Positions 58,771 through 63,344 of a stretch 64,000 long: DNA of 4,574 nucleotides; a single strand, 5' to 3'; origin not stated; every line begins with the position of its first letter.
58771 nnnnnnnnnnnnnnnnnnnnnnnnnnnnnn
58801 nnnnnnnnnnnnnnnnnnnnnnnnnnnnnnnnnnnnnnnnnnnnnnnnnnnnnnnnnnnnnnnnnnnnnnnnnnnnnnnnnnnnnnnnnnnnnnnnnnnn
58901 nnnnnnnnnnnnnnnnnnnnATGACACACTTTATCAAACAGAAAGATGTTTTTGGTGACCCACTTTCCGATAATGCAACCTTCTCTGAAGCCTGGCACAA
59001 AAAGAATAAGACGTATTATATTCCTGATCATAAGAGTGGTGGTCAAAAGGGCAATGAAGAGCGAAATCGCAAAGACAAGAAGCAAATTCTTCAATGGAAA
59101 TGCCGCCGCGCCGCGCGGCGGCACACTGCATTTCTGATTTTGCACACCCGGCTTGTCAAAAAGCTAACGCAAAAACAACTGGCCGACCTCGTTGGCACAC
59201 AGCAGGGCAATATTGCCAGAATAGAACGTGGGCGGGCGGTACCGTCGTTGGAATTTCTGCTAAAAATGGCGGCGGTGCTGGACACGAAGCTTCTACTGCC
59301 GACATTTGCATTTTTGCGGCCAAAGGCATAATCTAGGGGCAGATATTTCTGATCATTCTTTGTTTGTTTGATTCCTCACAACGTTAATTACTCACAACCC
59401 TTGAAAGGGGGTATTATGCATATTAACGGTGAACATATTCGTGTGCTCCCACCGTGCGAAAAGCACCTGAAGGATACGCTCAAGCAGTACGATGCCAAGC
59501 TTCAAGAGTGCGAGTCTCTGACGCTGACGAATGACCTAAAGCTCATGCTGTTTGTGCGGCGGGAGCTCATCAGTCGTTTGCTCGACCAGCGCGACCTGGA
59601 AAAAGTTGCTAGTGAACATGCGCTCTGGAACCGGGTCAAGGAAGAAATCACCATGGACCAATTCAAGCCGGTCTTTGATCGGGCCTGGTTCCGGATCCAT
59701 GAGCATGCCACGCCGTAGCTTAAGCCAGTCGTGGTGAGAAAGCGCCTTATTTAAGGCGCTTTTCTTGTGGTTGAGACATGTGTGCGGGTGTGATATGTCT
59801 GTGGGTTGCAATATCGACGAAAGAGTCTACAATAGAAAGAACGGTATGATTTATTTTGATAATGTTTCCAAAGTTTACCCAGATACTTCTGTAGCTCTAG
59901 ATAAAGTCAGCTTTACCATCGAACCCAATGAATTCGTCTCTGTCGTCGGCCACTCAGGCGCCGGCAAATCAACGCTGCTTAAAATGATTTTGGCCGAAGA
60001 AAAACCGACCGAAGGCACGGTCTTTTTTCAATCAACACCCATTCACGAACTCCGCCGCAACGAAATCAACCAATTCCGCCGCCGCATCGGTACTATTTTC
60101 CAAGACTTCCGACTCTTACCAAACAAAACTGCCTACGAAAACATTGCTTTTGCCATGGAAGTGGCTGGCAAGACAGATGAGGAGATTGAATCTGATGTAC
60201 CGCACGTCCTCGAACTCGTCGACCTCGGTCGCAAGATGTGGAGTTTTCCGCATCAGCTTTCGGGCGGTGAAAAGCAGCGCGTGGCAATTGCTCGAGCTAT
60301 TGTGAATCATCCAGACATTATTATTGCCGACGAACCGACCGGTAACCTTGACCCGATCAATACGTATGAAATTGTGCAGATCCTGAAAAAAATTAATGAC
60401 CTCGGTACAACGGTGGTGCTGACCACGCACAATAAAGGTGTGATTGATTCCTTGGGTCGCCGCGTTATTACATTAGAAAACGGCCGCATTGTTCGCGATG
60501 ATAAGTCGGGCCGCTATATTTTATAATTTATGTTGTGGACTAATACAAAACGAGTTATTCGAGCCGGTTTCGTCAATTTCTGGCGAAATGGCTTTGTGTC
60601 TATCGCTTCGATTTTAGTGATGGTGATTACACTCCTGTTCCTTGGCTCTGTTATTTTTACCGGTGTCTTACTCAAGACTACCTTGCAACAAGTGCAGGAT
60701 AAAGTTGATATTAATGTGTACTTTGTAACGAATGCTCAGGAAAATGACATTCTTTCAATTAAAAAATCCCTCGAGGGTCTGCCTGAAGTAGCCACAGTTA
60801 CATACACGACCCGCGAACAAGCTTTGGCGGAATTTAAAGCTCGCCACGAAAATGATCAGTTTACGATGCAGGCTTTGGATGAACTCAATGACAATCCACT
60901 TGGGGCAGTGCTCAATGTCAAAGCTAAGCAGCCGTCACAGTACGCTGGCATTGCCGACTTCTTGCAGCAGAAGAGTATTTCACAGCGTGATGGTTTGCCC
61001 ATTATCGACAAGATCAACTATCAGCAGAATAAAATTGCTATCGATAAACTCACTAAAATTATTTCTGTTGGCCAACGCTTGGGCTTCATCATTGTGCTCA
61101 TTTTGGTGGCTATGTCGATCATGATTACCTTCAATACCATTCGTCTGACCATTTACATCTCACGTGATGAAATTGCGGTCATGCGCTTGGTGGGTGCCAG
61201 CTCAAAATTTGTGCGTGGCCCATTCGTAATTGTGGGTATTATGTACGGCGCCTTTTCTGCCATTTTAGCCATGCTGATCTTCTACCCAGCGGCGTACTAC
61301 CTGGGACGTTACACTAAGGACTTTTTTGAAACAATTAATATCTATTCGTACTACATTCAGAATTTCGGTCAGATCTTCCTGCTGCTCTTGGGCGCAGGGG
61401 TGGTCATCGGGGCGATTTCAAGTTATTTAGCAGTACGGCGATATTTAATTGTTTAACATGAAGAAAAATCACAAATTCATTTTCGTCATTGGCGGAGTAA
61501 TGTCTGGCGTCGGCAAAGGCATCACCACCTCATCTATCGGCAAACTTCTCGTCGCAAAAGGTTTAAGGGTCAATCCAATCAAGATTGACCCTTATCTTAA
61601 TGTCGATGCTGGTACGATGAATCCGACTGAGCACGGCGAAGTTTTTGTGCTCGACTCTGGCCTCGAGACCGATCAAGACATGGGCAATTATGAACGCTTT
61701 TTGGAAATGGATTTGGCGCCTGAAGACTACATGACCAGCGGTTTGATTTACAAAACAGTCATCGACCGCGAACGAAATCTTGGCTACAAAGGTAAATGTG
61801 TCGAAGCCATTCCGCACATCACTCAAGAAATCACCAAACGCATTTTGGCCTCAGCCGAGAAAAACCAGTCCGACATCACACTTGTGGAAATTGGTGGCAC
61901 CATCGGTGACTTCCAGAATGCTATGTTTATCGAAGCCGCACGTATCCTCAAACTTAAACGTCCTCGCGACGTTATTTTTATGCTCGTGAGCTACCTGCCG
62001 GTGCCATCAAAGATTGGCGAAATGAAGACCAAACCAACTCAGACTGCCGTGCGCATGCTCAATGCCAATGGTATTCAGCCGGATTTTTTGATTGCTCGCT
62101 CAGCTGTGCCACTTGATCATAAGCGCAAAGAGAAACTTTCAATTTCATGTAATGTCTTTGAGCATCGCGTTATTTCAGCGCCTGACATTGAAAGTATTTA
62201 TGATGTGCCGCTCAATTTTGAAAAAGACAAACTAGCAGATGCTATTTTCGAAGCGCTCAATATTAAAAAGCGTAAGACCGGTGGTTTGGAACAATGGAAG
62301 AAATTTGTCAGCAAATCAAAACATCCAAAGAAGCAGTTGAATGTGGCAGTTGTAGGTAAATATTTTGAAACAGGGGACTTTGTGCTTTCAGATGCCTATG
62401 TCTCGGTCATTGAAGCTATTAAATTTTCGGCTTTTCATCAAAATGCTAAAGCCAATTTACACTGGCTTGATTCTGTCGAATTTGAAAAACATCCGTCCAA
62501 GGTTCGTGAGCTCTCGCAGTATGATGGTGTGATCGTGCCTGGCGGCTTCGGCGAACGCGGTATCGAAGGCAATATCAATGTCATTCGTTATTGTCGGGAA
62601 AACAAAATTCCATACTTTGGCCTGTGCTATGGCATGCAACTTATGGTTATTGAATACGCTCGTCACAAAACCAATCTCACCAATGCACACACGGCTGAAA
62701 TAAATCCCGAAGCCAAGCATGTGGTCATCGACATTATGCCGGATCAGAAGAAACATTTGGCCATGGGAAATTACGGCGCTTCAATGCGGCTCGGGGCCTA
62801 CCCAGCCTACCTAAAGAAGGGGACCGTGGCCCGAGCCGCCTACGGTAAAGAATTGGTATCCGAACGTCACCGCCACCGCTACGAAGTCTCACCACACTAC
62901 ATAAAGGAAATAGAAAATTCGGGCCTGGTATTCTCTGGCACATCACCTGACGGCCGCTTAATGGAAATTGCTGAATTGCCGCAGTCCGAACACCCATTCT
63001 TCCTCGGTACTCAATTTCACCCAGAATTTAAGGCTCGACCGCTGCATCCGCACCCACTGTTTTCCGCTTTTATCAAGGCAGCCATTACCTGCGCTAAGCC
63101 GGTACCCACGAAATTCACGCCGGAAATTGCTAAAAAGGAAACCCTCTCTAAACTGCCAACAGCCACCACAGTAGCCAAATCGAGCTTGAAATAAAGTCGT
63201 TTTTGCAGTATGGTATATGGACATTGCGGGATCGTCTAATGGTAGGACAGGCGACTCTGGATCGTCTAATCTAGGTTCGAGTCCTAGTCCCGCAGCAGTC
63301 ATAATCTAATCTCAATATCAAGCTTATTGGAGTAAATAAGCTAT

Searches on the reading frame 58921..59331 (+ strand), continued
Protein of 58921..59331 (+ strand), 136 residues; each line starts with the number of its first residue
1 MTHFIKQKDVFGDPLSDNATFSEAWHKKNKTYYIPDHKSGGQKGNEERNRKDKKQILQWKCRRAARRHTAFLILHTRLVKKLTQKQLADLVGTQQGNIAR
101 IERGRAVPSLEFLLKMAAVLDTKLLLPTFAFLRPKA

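Call 71: search_solved_structures(query=A3, max_evalue=1)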
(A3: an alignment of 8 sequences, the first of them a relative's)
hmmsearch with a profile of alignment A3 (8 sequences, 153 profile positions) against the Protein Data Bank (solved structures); distinct sequences matched with E-value up to 1: 6.
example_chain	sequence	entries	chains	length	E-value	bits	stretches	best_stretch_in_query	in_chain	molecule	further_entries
9c2h_B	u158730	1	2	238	0.1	15.7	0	60-122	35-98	Antibody Fab NP3-B4 Heavy Chain (variable region)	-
8bcx_A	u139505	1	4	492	0.31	14.2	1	31-86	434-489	Nitrite reductase (cytochrome; ammonia-forming)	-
4mz3_A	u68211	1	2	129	0.59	13.2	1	81-145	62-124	Sodium channel subunit beta-4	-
4mz2_A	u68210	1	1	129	0.68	13.1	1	81-145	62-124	Sodium channel subunit beta-4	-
6vsv_A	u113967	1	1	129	0.69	13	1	81-145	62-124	Sodium channel subunit beta-4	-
7s83_A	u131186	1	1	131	0.95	12.6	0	84-134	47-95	ShAb01 VNAR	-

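Call 72: search_solved_structures(query=A2, max_evalue=0.00001)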
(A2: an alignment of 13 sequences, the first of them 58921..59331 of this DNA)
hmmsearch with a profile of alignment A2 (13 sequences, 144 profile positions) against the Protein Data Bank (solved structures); distinct sequences matched with E-value up to 0.00001: 23.
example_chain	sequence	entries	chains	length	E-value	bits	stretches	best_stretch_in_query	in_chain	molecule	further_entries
6af3_B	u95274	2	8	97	4.5e-12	49.2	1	9-84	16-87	HigA antitoxin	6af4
2qfc_A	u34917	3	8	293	6e-11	45.5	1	28-85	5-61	PlcR protein | Transcriptional activator PlcR protein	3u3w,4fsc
8tac_A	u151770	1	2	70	1.8e-09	40.7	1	26-80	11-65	DBP48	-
6zvh_i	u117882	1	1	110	1.2e-08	38.1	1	17-83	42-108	Endothelial differentiation-related factor 1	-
9b0q_CH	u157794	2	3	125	1.7e-08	37.6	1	17-83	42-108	Endothelial differentiation-related factor 1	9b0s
9p73_CH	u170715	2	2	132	1.9e-08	37.5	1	17-83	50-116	Endothelial differentiation-related factor 1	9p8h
1r63_A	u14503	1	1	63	2.1e-08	37.3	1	29-81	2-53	REPRESSOR PROTEIN FROM BACTERIOPHAGE 434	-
9rpv_E4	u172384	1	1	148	2.4e-08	37.1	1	17-83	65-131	Endothelial differentiation-related factor 1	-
7o81_AU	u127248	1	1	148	2.5e-08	37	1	17-83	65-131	EDF1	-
1per_L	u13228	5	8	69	2.7e-08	36.9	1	29-81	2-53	PROTEIN (434 REPRESSOR) | 434 REPRESSOR | REPRESSOR PROTEIN CI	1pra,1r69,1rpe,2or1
1x57_A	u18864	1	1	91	5.1e-08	36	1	25-83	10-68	Endothelial differentiation-related factor 1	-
1zug_A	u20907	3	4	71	1.7e-07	34.4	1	29-82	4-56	PHAGE 434 CRO PROTEIN | REGULATORY PROTEIN CRO | PROTEIN (434 CRO)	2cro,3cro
6zvi_T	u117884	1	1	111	2.1e-07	34.1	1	9-84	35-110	MBF1 isoform 1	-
2b5a_A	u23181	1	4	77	2.4e-07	33.9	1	22-81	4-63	C.BclI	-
7nrd_Sh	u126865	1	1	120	2.4e-07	33.8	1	9-84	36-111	Multiprotein-bridging factor 1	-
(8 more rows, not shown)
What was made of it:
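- On HigA-type antitoxin of a Gp49/HigB-HigA type II toxin-antitoxin module: The family profile that includes the window protein hits HigA antitoxin 6af3_B at E 4.5e-12 (call 72).
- Closest known: HigA-type antitoxins of Gp49/HigB-HigA type II toxin-antitoxin systems. Same: The family profile hits 6af3_B at E 4.5e-12 (call 72).
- The best solved relative of the family profile is HigA antitoxin 6af3_B, E 4.5e-12 (call 72).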

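Call 83: predict_structure(alignment_id=A2)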
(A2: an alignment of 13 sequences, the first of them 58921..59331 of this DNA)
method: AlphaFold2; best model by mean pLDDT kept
length: 136 residues; sequences in the alignment: 13
mean_pLDDT: 79.2   pTM: 0.58
mean pLDDT of the five models: 79.2, 78.2, 77.6, 75.5, 74.8
residues with pLDDT >= 90: 72; 70-90: 20; 50-70: 23; < 50: 21
segments of 3 or more residues with pLDDT < 50: 1-9, 11-13, 30-35
pLDDT, mean of each block of 10 residues (from residue 1): 44 49 58 50 80 93 92 97 98 98 95 96 84 72
secondary structure, 60 per line:
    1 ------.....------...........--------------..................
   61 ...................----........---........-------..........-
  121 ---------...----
elements in order: H7-11 H18-28 H43-79 H84-91 H95-102 H110-119
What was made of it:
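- On XRE / HTH_3 DNA-binding proteins (Pfam PF01381): The AlphaFold model has pLDDT above 90 over residues 50-120 (call 83).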

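Call 86: find_encoding_contigs(protein=P0225, flank=2500, max_places=2)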
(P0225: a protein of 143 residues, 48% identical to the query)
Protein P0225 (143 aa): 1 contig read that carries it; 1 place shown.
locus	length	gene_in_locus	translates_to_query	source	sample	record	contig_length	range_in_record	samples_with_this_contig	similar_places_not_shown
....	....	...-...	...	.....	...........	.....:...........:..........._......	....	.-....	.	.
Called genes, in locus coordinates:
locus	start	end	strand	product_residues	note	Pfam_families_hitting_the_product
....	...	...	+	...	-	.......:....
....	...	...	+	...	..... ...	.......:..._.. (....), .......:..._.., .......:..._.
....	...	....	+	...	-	-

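Call 87: fold_search(model_id=the predicted structure, library=pdb)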
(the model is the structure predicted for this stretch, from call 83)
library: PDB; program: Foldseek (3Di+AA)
matches with E <= 10: 535; with E <= 0.001: 2
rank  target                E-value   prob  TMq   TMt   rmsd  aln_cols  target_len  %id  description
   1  8ezt_B                6.1e-04  1.00  0.42  0.76   1.7        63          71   33  Crystal structure of HipB(Lp) from Legionella pneumophila (released 2023-09-27)
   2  2b5a_B                8.6e-04  1.00  0.42  0.76   0.8        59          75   32  C.BclI, Control Element of the BclI Restriction-Modification System (released 2006-01-03)
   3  2b5a_A                1.0e-03  1.00  0.44  0.76   0.9        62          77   31  C.BclI, Control Element of the BclI Restriction-Modification System (released 2006-01-03)
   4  8ezt_A                1.1e-03  1.00  0.42  0.77   1.8        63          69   33  Crystal structure of HipB(Lp) from Legionella pneumophila (released 2023-09-27)
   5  2b5a_C                1.1e-03  1.00  0.44  0.78   0.9        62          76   31  C.BclI, Control Element of the BclI Restriction-Modification System (released 2006-01-03)
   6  1y7y_B                1.5e-03  1.00  0.43  0.86   0.9        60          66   32  High-resolution crystal structure of the restriction-modification controller protein C.AhdI from Aeromonas hydrophila (released 2005-02-22)
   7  1y7y_A                2.3e-03  1.00  0.43  0.83   0.9        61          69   31  High-resolution crystal structure of the restriction-modification controller protein C.AhdI from Aeromonas hydrophila (released 2005-02-22)
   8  1y9q                  2.7e-03  1.00  0.44  0.34   0.9        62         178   24  Crystal Structure of HTH_3 family Transcriptional Regulator from Vibrio cholerae (released 2005-01-04)
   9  8ezt_C                2.7e-03  1.00  0.42  0.76   1.8        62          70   34  Crystal structure of HipB(Lp) from Legionella pneumophila (released 2023-09-27)
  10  8tac_A                2.8e-03  1.00  0.42  0.82   1.7        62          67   29  Designed DNA binding protein (released 2024-08-28)
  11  5woq_B                3.2e-03  1.00  0.41  0.64   1.0        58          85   24  Crystal structure of an XRE family protein transcriptional regulator from Mycobacterium smegmatis (released 2017-08-16)
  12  4pu7_B                3.7e-03  1.00  0.40  0.78   1.9        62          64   24  Shewanella oneidensis Toxin Antitoxin System Antitoxin Protein HipB Resolution 1.85 (released 2014-08-06)
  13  4pu7_A                4.7e-03  1.00  0.40  0.71   1.9        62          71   24  Shewanella oneidensis Toxin Antitoxin System Antitoxin Protein HipB Resolution 1.85 (released 2014-08-06)
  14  3f51_D                5.0e-03  1.00  0.41  0.59   0.9        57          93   26  Crystal Structure of the clp gene regulator ClgR from Corynebacterium glutamicum (released 2008-11-18)
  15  3f51_B                5.3e-03  1.00  0.41  0.59   1.0        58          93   26  Crystal Structure of the clp gene regulator ClgR from Corynebacterium glutamicum (released 2008-11-18)
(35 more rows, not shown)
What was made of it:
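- On XRE / HTH_3 DNA-binding proteins (Pfam PF01381): Foldseek matches HipB, C.BclI, C.AhdI, ClgR and 434 Cro with rmsd 0.8-1.9 Å (call 87).
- Closest known: Controller. Same: They are among the best structural matches (call 87).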

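Call 93: search_protein_families(library=pfam, alignment_id=A4, max_evalue=0.01)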
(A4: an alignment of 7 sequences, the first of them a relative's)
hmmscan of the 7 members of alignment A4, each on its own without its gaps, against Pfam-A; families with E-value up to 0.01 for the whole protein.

A. member 1, L103:3333-3686:+ (117 aa): 1 family
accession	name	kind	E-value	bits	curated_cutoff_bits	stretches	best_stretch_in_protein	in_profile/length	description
PF05973.20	Gp49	-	8e-08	32.7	23.9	1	17-109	1-89/90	Phage derived protein Gp49-like (DUF891)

B. families by the number of members that match (of 7 scanned): 1 family
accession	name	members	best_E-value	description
PF05973.20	Gp49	6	2.2e-11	Phage derived protein Gp49-like (DUF891)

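Call 94: search_protein_families(library=pfam, alignment_id=A3, max_evalue=0.1)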
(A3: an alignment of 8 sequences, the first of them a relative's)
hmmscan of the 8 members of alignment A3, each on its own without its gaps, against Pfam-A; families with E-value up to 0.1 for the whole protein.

A. member 1, L103:4149-4616:+ (155 aa): 1 family
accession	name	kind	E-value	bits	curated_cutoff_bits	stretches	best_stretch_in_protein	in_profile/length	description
PF22091.2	DUF6941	-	0.0059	17.4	27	1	52-126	30-112/125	Family of unknown function (DUF6941)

B. families by the number of members that match (of 8 scanned): 8 families
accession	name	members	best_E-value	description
PF22091.2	DUF6941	7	0.00026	Family of unknown function (DUF6941)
PF17854.6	FtsK_alpha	1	0.0055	FtsK alpha domain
PF18981.6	InlK_D3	1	0.014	Internalin K domain (D3/D4)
PF19552.4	DUF6075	1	0.037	Family of unknown function (DUF6075)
PF07495.19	Y_Y_Y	1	0.064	Y_Y_Y domain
PF15417.11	DUF4624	1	0.075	Domain of unknown function (DUF4624)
PF20622.4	Big_15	1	0.09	Bacterial Ig domain (Big_16)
PF23608.1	Ig_ILCR1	1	0.09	ILCR1 Ig-like domain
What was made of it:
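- Tried and rejected: There is no sequence match to any solved protein, and only weak DUF6941 hits (calls 71, 94).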

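Call 97: search_protein_families(library=phrogs, proteins=[window:58921-59331:+], max_evalue=0.01)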
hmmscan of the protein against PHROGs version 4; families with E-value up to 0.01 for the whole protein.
window:58921-59331:+ (136 aa): 15 families
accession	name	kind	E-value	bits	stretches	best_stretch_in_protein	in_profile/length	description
phrog_1373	-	transcription regulation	6.2e-10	40.3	1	75-124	70-119/166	transcriptional regulator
phrog_8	-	transcription regulation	2.8e-09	37.9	1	63-121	161-209/346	transcriptional regulator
phrog_3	-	transcription regulation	7.1e-09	36.9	1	59-125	81-146/430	transcriptional repressor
phrog_4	-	transcription regulation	1.2e-07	32.1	1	73-123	141-187/400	transcriptional repressor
phrog_2439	-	transcription regulation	9.6e-07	29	1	73-123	12-62/367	transcriptional regulator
phrog_2339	-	DNA, RNA and nucleotide metabolism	8.4e-06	26.7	1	73-124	30-82/98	HTH DNA binding protein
phrog_38027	-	transcription regulation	2.6e-05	25.3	1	76-122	76-122/143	transcriptional repressor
phrog_6831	-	transcription regulation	3.2e-05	24.8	1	82-115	19-53/68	transcriptional regulator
phrog_5823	-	transcription regulation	4.1e-05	23.9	1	76-123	14-62/404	transcriptional regulator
phrog_7241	-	transcription regulation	0.00024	22.1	1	77-122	70-115/122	transcriptional regulator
phrog_2328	-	transcription regulation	0.00027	21.7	1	76-119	23-66/128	transcriptional repressor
phrog_4836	-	transcription regulation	0.0021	18.7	1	71-120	78-127/194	CII-like regulator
phrog_2104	-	unknown function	0.0025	19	1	51-118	21-89/103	-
phrog_29047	-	unknown function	0.0027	18.6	1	74-124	97-147/159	-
phrog_18104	-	transcription regulation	0.004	18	1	80-123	9-55/57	transcriptional regulator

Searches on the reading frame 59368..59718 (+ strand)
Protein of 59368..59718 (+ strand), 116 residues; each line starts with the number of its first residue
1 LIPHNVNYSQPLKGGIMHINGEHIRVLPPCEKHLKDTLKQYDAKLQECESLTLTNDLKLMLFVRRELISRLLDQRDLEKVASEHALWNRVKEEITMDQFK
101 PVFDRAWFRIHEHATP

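Call 14: search_protein_families(library=pfam, proteins=[window:59368-59718:+], max_evalue=0.01)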
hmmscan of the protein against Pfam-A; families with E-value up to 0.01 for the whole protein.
window:59368-59718:+ (116 aa): 1 family
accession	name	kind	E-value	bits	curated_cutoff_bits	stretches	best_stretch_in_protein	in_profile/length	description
PF21022.2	Rap-GAP_dimer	-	0.0089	16.8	27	0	48-103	33-88/106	Rap/Ran-GAP protein dimerization domain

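Call 33: search_protein_families(library=ncbifam, proteins=[window:59368-59718:+], max_evalue=0.01)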
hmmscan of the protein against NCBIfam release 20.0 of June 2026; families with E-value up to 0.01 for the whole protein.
window:59368-59718:+ (116 aa): 0 families

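Call 97: search_protein_families(library=phrogs, proteins=[window:59416-59718:+], max_evalue=0.01)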
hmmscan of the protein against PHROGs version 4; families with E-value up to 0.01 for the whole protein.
window:59416-59718:+ (100 aa): 0 families

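Call 98: search_solved_structures(query=window:59416-59718:+, max_evalue=1)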
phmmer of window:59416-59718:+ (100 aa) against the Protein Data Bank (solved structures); distinct sequences matched with E-value up to 1: 1.
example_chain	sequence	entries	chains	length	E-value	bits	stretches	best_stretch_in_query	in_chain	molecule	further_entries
4fye_A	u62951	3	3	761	0.28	15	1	42-90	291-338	SidF, inhibitor of growth family, member 3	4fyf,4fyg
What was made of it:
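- On HigA-type antitoxin of a Gp49/HigB-HigA type II toxin-antitoxin module: The downstream 100-aa ORF matches no family (calls 14, 97, 98).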

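Call 102: predict_structure(protein=window:59416-59718:+)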
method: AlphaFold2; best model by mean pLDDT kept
length: 100 residues; sequences in the alignment: 1
mean_pLDDT: 62.1   pTM: 0.43
mean pLDDT of the five models: 62.1, 61.7, 61.4, 56.8, 56.7
residues with pLDDT >= 90: 0; 70-90: 32; 50-70: 49; < 50: 19
segments of 3 or more residues with pLDDT < 50: 1-15, 97-100
pLDDT, mean of each block of 10 residues (from residue 1): 32 54 65 63 72 81 77 66 63 50
secondary structure, 60 per line:
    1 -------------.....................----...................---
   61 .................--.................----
elements in order: H14-34 H39-57 H61-77 H80-96
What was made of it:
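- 59416..59718 (+): 100-aa (116 aa from a TTG start) ORF of unknown function directly after the XRE gene. It may be co-transcribed. No relation to the third gene of the relatives' modules. The all-helical model has low confidence (call 102).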

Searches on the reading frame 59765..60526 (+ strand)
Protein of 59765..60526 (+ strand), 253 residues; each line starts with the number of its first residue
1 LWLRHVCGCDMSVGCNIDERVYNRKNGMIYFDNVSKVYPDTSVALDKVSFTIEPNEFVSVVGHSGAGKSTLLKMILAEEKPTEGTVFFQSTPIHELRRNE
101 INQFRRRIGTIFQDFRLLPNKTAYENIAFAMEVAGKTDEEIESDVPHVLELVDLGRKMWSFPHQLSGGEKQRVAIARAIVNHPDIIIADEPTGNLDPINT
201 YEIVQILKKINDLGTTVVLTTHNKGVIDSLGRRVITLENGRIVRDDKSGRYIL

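Call 14: search_protein_families(library=pfam, proteins=[window:59765-60526:+], max_evalue=0.01)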
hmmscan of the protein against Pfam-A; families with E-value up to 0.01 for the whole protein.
window:59765-60526:+ (253 aa): 10 families
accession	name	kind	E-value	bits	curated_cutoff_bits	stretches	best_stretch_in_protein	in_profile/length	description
PF00005.33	ABC_tran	-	8.1e-39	133.8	25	1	45-192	1-136/137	ABC transporter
PF13304.12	AAA_21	-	2.7e-07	31.4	27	1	162-228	235-304/304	AAA domain, putative AbiEii toxin, Type IV TA system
PF02463.25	SMC_N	-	1e-05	25.5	40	1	55-229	24-204/220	RecF/RecN/SMC N terminal domain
PF03193.22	RsgA_GTPase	-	0.00024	21.4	30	1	41-80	93-131/174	RsgA GTPase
PF13555.12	AAA_29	-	0.00082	19.5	27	1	46-72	13-39/61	P-loop containing region of AAA domain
PF00931.28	NB-ARC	-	0.00094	18.9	23.5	0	53-84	17-47/248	NB-ARC domain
PF13401.12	AAA_22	-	0.001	19.8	27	1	56-107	6-33/130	AAA domain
PF13191.12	AAA_16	-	0.0017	19.3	32.6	1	54-93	24-61/167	AAA ATPase domain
PF13175.12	AAA_15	-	0.0019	18.3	32.1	0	55-80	24-50/374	AAA ATPase domain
PF20720.3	nSTAND3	-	0.0029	17.8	27.2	1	46-80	8-42/155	Novel STAND NTPase 3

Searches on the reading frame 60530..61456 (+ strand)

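Call 14: search_protein_families(library=pfam, proteins=[window:60530-61456:+], max_evalue=0.01)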
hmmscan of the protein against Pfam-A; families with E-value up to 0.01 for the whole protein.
window:60530-61456:+ (308 aa): 2 families
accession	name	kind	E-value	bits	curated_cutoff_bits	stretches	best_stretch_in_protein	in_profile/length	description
PF18075.7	FtsX_ECD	-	7.5e-17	62.2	23.5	1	59-147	1-89/96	FtsX extracellular domain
PF02687.27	FtsX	-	3.3e-11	43.7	25.5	1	187-304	2-118/120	FtsX-like permease C-terminal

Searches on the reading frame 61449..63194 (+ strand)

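Call 14: search_protein_families(library=pfam, proteins=[window:61449-63194:+], max_evalue=0.01)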
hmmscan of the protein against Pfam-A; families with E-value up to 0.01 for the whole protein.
window:61449-63194:+ (581 aa): 4 families
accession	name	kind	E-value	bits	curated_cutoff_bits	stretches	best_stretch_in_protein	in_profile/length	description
PF06418.20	CTP_synth_N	-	1.5e-100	336.4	26.1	1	9-272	1-265/265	CTP synthase N-terminus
PF00117.34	GATase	-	4.9e-37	127.9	22.8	1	313-543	2-189/190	Glutamine amidotransferase class-I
PF07722.19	Peptidase_C26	-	6.5e-06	26.5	20.5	1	376-526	95-219/219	Peptidase C26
PF01656.29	CbiA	-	1.7e-05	25.2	25.4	1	14-144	3-54/125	CobQ/CobB/MinD/ParA nucleotide binding domain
